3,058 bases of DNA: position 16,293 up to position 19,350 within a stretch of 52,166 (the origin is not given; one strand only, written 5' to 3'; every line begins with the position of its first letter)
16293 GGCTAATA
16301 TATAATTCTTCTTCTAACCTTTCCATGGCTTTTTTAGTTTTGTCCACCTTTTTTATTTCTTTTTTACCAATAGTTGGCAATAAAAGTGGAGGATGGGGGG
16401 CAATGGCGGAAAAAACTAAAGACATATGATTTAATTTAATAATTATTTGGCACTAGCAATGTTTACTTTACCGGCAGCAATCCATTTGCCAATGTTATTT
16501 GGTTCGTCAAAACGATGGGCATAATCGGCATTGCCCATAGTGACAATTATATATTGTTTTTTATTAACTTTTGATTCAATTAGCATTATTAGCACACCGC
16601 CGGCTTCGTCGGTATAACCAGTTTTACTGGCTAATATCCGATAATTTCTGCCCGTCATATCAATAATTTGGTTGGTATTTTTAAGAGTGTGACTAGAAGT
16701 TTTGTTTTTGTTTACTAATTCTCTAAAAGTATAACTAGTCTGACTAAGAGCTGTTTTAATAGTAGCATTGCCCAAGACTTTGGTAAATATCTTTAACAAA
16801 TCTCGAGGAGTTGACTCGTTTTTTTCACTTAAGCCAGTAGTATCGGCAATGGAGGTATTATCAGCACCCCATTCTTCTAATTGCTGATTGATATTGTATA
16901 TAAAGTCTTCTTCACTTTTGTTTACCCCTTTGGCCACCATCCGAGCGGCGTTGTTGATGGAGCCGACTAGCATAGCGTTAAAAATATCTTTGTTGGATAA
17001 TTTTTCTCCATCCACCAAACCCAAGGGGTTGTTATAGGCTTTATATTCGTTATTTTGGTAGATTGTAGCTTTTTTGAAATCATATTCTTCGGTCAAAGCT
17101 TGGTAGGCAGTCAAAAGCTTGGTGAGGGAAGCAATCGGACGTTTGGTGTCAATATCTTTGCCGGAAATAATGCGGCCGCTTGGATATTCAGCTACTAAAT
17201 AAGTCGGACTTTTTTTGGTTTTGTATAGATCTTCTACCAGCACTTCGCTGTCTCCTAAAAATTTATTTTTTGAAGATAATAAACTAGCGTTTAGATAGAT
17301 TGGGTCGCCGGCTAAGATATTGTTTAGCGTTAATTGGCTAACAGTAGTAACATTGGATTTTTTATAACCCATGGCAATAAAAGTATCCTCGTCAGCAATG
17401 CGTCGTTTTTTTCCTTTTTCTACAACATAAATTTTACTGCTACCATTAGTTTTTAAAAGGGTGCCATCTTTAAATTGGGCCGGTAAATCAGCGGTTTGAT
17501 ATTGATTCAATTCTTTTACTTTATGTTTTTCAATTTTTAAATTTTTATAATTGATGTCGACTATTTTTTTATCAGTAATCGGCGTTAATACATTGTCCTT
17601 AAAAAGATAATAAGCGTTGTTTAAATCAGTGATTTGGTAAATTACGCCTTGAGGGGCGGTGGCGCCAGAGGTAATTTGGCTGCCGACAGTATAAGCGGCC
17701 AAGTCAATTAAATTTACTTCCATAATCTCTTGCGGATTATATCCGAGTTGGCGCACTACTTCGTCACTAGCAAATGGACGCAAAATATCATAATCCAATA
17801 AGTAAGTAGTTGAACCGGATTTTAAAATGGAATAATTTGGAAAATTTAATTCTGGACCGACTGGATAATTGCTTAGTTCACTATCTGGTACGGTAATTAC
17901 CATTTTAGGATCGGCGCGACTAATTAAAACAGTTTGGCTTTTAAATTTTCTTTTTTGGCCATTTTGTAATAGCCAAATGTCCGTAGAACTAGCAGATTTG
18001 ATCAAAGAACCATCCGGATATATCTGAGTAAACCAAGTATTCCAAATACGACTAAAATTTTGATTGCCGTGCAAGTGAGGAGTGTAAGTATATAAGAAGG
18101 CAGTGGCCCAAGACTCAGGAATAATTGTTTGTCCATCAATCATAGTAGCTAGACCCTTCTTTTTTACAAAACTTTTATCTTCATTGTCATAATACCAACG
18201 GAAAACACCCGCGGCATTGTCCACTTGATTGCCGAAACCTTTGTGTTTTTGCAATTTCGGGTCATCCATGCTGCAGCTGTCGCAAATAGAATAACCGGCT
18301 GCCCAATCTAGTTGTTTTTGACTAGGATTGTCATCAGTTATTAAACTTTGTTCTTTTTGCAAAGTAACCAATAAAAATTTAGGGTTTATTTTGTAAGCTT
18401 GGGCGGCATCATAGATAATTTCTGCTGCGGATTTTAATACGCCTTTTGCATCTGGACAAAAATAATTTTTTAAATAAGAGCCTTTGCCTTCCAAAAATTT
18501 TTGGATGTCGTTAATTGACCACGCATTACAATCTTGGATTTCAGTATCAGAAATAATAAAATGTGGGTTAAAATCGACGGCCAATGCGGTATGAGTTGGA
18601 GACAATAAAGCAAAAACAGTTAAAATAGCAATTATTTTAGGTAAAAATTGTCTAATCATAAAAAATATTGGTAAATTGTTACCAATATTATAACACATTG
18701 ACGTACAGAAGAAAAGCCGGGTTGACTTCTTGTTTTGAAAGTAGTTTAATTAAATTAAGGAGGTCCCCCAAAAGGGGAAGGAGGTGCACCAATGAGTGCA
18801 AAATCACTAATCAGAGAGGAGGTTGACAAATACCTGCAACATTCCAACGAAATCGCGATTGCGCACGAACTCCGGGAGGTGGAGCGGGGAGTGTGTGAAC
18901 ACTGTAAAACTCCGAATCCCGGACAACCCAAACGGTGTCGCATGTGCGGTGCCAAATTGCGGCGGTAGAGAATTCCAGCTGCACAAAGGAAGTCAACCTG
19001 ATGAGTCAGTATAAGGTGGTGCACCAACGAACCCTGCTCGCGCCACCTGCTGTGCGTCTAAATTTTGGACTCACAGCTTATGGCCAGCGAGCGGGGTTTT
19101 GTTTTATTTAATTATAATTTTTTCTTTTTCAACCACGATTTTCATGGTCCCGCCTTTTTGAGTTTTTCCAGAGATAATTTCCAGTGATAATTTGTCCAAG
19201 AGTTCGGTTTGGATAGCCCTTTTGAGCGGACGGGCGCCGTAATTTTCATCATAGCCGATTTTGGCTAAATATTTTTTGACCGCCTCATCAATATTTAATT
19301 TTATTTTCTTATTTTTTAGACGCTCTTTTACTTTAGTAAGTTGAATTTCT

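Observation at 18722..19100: Stand-alone G+C-rich transcription unit: compact RNase-P-like structured RNA or a zinc-ribbon mini-gene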

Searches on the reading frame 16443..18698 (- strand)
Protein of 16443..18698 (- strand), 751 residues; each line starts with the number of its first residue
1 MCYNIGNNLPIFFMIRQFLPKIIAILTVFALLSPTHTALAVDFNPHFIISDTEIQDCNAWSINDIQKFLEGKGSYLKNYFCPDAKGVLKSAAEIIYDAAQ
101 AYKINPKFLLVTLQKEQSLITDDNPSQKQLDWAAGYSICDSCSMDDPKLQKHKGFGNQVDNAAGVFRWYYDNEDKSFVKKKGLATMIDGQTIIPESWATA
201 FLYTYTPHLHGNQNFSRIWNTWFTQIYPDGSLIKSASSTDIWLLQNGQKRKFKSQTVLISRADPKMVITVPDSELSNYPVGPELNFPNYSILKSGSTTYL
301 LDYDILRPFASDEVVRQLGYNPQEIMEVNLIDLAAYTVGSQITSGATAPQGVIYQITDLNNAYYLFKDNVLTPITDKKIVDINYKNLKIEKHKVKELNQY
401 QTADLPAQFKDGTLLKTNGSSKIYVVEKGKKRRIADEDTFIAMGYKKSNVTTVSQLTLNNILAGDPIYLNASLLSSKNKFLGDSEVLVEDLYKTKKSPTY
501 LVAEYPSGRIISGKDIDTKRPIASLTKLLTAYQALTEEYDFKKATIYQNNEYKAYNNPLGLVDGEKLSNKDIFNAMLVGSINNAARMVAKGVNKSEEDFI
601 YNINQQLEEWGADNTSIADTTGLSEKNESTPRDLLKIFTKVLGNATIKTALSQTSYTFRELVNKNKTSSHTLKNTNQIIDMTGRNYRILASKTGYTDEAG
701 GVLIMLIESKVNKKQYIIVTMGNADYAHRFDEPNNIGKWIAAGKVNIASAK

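Call 19: find_related_loci(query=window:16443-18698:-, collection=genome_contigs, flank=6000)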
Query window:16443-18698:- (751 aa) in genome_contigs; peptide patterns used: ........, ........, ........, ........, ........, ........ (x = any residue, [..] = any of these).
51 stretches matched a pattern; 3 encode a relative of the query (tblastn E <= 1e-3); 3 distinct loci.
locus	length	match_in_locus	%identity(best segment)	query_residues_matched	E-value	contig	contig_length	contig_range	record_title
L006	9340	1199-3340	59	31-744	0e+0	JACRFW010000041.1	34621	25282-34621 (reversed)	MAG: Candidatus Magasanikbacteria bacterium isolate NC_groundwater_1735_Pr3_B-0.1um_49_411 SR-2_scaffold_141_2426157, wh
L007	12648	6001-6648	30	514-740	2e-20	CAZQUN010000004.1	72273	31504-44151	MAG TPA_asm: uncultured Candidatus Saccharibacteria bacterium isolate SRP167671_co2_124 genome assembly, contig: NODE_43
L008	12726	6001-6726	27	493-731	8e-12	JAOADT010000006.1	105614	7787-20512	MAG: Deltaproteobacteria bacterium isolate SKW240 NODE_6_length_105614_cov_5.171665, whole genome shotgun sequence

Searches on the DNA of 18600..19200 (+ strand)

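Call 4: search_rna_families(source=window, start=18600, end=19200, threshold=evalue, max_evalue=10, show_alignments=3)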
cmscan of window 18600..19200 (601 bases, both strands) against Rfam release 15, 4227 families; matches with E-value up to 10: 5.
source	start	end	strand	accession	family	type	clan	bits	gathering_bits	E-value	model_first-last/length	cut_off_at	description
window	18666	18809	+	RF03105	RAGATH-7-assoc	Gene; sRNA;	-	20.9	88.5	0.29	1-131/131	no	RAGATH-7-assoc RNA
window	18958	19108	+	RF01772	rnk_pseudo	Cis-reg; leader;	-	18.8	55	1.2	1-108/108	no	Pseudomonas rnk leader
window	18618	18710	+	RF00265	SNORA69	Gene; snRNA; snoRNA; HACA-box;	-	17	47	2.8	1-132/132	no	Small nucleolar RNA SNORA69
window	18832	18935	-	RF01956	NEAT1_2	Gene; lncRNA;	-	13.9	60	2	1-116/116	no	Nuclear enriched abundant transcript 1 conserved region 2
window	19049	19077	+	RF00712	mir-460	Gene; miRNA;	-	12.5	52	7.4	25-53/77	no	mir-460 microRNA precursor family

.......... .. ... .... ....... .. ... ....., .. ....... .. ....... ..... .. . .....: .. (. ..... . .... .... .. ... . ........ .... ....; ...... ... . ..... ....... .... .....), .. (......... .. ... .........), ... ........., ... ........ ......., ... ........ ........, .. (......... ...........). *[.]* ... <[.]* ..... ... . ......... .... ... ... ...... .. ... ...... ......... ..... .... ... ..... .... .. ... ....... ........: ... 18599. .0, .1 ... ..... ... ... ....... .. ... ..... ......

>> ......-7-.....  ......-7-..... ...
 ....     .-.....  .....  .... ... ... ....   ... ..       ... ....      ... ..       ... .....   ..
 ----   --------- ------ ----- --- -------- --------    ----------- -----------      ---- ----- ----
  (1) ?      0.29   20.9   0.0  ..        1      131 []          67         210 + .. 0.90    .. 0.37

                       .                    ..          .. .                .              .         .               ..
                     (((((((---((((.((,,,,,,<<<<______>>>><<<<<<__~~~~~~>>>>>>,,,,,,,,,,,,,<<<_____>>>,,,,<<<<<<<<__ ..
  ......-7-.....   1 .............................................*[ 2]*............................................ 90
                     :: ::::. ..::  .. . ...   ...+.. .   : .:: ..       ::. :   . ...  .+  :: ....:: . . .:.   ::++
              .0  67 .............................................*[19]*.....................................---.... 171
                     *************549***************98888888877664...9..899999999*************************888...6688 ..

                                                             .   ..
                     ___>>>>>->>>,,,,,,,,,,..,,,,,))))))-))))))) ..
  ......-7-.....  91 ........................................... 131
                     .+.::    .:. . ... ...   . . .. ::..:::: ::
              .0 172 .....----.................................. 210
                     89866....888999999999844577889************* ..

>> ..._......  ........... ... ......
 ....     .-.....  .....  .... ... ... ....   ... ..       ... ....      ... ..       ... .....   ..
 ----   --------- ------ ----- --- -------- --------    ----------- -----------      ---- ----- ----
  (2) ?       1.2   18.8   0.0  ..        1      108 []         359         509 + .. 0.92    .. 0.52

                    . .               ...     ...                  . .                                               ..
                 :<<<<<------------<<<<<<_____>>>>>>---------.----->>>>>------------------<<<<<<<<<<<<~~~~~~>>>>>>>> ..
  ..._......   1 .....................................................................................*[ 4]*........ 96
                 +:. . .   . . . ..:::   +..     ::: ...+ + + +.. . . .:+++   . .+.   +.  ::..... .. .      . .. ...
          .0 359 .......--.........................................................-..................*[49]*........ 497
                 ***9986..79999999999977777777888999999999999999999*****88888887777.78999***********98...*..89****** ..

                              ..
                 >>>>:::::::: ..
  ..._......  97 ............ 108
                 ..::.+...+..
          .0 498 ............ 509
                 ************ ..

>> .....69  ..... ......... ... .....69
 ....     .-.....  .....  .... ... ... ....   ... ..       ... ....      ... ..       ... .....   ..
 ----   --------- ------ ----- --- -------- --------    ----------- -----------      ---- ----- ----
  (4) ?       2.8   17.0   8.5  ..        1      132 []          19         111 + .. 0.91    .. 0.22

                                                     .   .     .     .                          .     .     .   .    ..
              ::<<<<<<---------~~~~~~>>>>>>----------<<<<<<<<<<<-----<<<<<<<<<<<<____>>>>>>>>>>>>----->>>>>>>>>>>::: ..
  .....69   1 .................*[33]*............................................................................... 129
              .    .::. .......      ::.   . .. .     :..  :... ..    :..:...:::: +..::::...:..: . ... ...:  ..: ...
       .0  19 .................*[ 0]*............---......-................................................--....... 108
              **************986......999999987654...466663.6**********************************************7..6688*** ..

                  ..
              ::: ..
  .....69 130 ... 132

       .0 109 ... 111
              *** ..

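Call 72: search_rna_families(sources=[L009, L012, L014, L015, L016], threshold=evalue, max_evalue=1)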
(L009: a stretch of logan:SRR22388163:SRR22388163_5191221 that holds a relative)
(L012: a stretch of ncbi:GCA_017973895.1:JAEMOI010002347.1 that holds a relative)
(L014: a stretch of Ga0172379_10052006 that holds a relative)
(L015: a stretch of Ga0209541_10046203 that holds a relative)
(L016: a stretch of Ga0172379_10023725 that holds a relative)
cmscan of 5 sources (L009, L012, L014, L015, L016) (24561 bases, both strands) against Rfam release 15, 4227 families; matches with E-value up to 1: 4.
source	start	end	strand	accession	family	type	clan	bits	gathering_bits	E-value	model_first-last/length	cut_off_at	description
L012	5678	5787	+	RF01719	Pseudomon-1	Gene; sRNA;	-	26.8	50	0.16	1-116/116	no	Pseudomon-1/ErsA RNA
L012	5701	5777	+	RF02871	ncS54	Gene; sRNA;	-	23.1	43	0.29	1-79/79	no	Burkholderia sRNA 54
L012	1833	1912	+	RF03831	mir-627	Gene; miRNA;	-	22.6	86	0.82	1-87/87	no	mir-627 microRNA precursor family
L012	5691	5784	-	RF02621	BSnc120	Gene; sRNA;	-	22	114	0.79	1-88/88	no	Brucella sRNA 120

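Call 97: build_rna_model(alignment_id=A6)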
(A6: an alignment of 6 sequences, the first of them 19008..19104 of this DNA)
Model R1 built from alignment A6 (6 sequences, 161 columns); structure: RNAalifold consensus.
model positions 105; base pairs 31; branch points 1; effective number of sequences 1.27; information 0.59 bits per position. Calibrated on 0.2 Mb of random sequence (short: E-values are rough).
structure used (alignment columns):
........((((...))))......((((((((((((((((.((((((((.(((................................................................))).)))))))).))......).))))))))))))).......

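Call 98: search_with_rna_model(model_id=R1, sources=[window, L006, L007, L008, L009, L010, L011, L012, L013, L014, L015, L016, L017, L018, L019, L020], max_evalue=1)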
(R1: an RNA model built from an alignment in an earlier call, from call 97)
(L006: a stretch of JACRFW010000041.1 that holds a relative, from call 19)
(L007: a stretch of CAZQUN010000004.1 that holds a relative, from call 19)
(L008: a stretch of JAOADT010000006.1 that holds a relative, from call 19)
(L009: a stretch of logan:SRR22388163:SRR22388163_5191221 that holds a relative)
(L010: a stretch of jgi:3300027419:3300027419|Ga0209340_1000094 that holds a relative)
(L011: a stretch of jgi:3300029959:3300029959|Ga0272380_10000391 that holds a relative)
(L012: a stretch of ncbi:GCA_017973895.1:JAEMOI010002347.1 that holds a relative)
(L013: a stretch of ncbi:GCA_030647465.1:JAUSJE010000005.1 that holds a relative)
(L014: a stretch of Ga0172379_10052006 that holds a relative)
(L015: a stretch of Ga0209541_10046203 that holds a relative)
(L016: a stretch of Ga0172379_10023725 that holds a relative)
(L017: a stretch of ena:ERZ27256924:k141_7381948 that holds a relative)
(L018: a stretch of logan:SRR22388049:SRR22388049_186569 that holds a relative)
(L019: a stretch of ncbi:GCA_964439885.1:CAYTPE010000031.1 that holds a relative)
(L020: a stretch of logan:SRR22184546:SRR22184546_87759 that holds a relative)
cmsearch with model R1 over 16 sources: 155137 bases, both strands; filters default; matches with E-value up to 1: 13.
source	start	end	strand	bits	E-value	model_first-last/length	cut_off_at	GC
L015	1446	1554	+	110.5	6.2e-24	1-105/105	no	0.49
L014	182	287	-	109.3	1.2e-23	1-105/105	no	0.52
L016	5946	6053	+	105.2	1.2e-22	1-105/105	no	0.51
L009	324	480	+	99.9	2.1e-21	1-105/105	no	0.54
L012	5773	5860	-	66.6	1.7e-13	1-105/105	no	0.59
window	19008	19104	+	55.9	6.4e-11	1-105/105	no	0.54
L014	166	269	+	34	1e-05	1-105/105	no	0.46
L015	1465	1569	-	28.7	0.00019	1-105/105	no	0.4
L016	5965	6079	-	27.8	0.0003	1-105/105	no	0.43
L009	343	501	-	23.2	0.0039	1-105/105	no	0.5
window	19024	19114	-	19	0.039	1-105/105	no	0.49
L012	5779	5842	+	16.8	0.13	25-99/105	no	0.62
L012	1817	1918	+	13.3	0.89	1-105/105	no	0.56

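Call 101: search_with_rna_model(model_id=R1, sources=[L021, L022, L023, L024, L025, L026, L027, L028, L029, L030, L031, L032, L033, L034, L035, L036, L037, L038, L039, L040, L041, L042, L043, L044, L045], max_evalue=1)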
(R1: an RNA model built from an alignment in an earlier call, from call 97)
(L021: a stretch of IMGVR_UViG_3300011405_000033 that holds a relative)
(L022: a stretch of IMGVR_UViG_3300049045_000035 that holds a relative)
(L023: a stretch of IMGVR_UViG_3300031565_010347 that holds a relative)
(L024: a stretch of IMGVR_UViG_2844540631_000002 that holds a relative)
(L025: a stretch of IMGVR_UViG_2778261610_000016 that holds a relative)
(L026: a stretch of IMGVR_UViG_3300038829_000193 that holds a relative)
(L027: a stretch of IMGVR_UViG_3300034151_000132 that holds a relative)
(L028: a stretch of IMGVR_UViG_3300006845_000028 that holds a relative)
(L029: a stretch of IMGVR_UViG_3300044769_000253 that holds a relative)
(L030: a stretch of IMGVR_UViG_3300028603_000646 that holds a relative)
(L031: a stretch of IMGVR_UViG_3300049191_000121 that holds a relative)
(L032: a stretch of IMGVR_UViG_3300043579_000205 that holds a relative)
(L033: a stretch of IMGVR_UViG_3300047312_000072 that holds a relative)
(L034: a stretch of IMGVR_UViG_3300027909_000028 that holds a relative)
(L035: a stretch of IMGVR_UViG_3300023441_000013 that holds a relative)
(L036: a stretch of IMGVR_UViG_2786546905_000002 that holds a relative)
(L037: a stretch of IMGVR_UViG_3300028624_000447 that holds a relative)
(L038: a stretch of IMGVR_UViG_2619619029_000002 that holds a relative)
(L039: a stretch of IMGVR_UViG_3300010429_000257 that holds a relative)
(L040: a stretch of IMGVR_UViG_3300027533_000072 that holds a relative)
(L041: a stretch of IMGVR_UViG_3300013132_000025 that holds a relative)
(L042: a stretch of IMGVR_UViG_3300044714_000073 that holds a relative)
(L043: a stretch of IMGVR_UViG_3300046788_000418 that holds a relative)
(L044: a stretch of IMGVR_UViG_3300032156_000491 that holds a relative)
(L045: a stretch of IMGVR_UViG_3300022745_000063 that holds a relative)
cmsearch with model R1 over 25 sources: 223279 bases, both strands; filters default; matches with E-value up to 1: 0.
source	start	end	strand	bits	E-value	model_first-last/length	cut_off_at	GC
